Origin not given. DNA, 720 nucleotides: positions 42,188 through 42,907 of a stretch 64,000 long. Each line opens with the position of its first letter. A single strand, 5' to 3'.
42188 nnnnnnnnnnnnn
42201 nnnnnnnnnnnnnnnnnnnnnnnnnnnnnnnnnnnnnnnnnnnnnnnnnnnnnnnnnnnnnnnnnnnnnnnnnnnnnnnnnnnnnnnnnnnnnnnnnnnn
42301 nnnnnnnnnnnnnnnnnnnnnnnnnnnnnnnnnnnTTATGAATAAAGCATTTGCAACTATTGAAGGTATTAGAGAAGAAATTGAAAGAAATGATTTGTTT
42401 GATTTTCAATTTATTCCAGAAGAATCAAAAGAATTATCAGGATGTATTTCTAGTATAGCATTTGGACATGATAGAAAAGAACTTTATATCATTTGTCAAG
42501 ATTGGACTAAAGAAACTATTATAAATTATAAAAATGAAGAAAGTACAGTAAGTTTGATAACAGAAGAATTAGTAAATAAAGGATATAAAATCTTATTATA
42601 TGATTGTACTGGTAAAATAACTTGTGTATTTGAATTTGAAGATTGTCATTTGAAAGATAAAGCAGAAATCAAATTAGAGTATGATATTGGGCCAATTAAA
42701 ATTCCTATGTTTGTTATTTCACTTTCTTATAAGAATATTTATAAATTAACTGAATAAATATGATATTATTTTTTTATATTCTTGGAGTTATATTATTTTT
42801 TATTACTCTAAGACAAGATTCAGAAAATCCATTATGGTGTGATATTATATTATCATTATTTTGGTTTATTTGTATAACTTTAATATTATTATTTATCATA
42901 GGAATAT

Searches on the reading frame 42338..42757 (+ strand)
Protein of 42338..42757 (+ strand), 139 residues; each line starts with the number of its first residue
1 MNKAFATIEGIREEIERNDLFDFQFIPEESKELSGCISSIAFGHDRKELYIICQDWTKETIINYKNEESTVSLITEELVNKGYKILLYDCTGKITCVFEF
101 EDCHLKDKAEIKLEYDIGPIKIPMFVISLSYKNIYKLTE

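Call 3: search_protein_families(library=pfam, proteins=[window:42338-42757:+], max_evalue=1)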
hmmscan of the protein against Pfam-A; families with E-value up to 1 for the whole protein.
window:42338-42757:+ (139 aa): 0 families

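Call 5: search_protein_families(library=phrogs, proteins=[window:42338-42757:+], max_evalue=0.1)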
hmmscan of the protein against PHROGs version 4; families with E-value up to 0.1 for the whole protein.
window:42338-42757:+ (139 aa): 1 family
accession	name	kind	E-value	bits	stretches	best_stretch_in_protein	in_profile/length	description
phrog_5321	-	unknown function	0.074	14.6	0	50-88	39-77/92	-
